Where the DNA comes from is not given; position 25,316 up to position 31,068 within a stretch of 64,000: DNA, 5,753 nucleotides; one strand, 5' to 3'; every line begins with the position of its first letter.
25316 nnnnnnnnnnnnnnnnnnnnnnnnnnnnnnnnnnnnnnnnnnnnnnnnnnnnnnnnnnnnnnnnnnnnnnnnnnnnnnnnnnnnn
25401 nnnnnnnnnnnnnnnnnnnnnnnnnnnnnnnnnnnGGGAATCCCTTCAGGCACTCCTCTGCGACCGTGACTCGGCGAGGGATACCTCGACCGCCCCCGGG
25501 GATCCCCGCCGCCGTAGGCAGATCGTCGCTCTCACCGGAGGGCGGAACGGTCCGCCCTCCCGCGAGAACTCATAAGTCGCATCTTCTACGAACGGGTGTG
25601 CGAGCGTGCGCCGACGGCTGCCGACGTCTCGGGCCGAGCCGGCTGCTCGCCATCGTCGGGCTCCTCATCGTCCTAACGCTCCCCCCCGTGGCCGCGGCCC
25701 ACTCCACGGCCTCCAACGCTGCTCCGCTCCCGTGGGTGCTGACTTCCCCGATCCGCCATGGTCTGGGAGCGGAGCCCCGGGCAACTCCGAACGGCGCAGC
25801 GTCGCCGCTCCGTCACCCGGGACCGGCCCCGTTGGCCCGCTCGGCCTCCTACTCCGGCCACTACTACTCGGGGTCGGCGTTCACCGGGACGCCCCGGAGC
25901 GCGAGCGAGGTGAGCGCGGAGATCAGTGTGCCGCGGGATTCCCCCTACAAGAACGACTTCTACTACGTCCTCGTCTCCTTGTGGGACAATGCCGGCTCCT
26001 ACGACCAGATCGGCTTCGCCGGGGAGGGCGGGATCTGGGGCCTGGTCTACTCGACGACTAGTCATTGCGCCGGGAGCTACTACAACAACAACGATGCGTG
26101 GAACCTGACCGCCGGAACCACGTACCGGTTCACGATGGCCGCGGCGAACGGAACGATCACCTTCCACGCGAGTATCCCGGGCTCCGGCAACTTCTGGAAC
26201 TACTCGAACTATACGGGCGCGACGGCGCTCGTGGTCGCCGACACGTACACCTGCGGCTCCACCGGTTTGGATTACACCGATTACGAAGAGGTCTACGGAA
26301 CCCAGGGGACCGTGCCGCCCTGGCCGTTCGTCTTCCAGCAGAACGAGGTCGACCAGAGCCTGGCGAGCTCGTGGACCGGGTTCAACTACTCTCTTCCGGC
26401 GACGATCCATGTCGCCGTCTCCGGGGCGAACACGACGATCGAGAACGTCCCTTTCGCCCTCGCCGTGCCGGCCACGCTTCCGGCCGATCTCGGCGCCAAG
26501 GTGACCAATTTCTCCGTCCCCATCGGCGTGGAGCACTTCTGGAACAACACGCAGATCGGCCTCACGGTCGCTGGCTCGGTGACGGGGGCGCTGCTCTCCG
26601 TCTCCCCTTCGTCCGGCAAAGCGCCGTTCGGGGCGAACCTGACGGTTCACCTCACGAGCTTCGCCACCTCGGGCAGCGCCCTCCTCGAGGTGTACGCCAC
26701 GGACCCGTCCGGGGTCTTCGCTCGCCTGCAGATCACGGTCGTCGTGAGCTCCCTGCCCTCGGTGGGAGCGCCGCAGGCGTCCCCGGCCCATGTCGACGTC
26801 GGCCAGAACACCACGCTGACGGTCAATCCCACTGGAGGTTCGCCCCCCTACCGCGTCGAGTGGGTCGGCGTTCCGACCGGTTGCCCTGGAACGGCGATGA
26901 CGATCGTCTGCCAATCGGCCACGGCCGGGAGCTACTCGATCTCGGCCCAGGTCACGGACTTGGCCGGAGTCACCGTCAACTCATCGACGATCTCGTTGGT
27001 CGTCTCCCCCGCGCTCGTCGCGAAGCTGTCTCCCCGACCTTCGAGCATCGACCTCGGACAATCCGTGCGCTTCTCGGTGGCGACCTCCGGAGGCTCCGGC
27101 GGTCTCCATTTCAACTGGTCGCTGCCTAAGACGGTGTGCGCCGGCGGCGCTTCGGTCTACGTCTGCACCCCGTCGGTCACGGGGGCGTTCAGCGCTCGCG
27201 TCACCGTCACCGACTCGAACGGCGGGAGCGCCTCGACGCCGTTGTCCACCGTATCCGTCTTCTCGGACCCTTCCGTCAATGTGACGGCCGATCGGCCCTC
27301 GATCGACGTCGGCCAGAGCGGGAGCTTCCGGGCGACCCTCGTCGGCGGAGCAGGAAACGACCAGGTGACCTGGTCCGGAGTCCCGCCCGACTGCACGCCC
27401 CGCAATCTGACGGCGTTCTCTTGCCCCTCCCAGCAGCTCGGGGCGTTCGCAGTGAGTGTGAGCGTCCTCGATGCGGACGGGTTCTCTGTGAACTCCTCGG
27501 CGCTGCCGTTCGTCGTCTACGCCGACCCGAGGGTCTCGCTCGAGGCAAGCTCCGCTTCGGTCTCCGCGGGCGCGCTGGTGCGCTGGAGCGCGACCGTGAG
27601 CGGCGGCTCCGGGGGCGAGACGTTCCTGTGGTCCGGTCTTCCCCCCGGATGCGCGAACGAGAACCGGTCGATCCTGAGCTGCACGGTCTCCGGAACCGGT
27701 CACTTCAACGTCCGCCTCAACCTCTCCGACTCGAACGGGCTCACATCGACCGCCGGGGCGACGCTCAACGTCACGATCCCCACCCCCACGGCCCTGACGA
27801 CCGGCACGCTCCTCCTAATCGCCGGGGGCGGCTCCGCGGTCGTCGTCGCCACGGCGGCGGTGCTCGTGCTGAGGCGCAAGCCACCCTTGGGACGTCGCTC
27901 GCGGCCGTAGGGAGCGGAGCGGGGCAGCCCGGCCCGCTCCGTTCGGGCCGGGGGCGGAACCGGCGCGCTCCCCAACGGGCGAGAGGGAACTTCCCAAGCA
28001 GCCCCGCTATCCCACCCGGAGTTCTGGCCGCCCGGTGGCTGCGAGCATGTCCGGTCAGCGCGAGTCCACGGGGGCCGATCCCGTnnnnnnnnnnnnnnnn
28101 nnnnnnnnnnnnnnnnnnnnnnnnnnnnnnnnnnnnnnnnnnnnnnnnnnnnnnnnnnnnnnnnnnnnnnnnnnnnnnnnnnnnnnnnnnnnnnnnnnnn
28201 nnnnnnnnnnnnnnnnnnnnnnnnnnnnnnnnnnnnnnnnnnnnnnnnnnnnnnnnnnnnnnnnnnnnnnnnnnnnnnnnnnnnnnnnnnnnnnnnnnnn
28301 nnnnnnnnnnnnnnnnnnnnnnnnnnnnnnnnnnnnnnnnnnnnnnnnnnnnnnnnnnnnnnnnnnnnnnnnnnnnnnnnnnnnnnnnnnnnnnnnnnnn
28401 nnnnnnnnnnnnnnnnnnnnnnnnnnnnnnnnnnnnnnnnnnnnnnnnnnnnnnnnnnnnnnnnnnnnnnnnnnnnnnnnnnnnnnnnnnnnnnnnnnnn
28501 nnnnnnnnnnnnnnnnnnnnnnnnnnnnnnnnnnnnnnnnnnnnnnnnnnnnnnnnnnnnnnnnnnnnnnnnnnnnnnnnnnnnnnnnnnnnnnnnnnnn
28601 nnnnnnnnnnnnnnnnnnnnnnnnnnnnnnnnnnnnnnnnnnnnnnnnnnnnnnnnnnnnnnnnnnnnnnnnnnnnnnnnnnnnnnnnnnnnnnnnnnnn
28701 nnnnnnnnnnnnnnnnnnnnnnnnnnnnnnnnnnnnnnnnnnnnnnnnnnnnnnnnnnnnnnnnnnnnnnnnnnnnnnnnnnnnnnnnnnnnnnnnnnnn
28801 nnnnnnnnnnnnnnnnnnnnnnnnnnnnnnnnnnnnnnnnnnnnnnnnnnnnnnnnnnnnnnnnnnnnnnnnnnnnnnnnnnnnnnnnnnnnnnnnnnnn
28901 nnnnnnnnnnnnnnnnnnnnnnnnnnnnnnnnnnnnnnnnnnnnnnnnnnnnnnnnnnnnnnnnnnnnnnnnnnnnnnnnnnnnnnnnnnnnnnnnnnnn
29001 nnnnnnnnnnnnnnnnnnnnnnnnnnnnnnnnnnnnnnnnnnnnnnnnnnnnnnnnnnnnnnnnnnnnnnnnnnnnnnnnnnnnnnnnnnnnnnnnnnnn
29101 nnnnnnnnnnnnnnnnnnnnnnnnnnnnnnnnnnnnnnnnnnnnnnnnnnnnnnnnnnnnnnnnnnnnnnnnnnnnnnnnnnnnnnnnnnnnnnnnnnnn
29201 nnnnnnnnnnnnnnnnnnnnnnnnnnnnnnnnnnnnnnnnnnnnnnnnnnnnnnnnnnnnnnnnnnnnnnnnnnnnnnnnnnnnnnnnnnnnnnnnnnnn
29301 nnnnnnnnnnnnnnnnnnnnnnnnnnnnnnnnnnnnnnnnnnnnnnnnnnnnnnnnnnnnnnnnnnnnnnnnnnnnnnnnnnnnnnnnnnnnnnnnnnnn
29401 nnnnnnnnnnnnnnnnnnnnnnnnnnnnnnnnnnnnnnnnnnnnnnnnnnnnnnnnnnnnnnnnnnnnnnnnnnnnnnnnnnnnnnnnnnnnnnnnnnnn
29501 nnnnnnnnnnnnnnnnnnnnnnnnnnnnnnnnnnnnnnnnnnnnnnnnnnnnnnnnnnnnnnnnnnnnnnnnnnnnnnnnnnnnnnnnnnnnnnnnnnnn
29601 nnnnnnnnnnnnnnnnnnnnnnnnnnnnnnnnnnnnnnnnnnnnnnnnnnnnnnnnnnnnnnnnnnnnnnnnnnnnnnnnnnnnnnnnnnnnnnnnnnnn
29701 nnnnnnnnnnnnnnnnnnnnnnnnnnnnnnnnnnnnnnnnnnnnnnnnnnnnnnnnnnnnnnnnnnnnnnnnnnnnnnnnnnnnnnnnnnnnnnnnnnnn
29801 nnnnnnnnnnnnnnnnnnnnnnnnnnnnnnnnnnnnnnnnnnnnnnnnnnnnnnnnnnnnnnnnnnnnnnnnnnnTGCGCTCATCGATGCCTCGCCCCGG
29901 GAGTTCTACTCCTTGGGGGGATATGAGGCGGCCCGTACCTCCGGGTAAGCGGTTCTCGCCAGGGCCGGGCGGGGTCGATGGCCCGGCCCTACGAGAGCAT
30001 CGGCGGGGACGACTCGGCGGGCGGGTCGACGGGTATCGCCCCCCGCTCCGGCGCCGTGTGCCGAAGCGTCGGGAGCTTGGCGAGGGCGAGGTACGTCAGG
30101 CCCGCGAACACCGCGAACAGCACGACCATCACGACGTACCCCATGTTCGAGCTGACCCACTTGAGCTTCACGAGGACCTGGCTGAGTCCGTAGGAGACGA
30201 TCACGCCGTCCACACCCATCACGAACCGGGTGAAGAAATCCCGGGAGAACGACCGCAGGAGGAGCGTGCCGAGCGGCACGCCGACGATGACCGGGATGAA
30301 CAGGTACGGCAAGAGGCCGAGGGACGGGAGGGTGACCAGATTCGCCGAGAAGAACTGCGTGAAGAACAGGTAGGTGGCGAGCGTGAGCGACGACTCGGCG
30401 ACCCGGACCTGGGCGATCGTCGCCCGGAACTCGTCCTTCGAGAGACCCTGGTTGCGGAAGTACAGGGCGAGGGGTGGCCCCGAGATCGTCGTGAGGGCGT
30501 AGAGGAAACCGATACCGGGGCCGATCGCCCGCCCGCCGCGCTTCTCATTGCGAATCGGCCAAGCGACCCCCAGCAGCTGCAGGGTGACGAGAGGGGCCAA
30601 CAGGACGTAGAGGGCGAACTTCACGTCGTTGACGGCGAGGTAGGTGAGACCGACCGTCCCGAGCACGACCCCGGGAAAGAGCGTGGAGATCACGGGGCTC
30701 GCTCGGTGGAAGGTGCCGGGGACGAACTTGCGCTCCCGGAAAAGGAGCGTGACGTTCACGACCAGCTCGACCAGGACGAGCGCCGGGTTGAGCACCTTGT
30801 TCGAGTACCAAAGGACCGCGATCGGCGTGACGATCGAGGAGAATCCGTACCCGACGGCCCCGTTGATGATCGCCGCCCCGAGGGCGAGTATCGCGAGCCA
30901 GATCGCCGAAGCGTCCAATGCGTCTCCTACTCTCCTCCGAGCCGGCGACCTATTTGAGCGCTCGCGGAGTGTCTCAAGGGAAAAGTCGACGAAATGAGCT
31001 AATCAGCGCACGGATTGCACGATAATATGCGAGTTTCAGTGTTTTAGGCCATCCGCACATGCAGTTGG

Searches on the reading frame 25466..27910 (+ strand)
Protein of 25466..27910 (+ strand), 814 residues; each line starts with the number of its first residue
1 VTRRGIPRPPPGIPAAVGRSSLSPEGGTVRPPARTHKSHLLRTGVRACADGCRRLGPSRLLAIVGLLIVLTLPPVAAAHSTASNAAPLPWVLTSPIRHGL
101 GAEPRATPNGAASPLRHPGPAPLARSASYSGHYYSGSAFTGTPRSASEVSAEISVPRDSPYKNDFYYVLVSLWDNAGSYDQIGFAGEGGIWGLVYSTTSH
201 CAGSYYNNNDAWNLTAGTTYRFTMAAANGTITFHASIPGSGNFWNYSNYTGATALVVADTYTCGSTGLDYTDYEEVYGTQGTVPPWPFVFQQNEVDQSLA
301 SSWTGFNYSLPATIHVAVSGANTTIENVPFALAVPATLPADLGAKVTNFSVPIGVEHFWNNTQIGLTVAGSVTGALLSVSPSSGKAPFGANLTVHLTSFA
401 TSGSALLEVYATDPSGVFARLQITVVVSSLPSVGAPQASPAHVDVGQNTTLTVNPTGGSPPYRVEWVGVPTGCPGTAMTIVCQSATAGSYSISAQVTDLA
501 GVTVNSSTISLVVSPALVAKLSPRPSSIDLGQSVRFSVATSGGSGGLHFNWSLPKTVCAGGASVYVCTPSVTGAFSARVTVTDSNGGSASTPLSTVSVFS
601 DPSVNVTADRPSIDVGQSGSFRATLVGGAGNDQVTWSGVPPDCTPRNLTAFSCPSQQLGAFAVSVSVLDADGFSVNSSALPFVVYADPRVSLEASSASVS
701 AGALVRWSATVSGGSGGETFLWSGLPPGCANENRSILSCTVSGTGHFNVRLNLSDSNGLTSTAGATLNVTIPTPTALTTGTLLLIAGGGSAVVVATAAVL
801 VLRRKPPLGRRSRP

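Call 87: search_protein_families(library=pfam, proteins=[window:25466-27910:+], max_evalue=0.001)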
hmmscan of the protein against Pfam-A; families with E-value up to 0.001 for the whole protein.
window:25466-27910:+ (814 aa): 1 family
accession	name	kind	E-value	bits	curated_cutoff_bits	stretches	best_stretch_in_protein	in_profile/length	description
PF00801.26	PKD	-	6.9e-06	26.4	23.5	0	691-762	3-74/80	PKD domain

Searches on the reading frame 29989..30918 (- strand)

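Call 87: search_protein_families(library=pfam, proteins=[window:29989-30918:-], max_evalue=0.001)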
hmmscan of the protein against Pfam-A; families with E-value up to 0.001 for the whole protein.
window:29989-30918:- (309 aa): 1 family
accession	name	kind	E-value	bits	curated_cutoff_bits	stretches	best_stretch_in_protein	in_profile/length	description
PF01925.25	TauE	-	7.7e-17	62.2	32.6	1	8-236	1-229/237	Sulfite exporter TauE/SafE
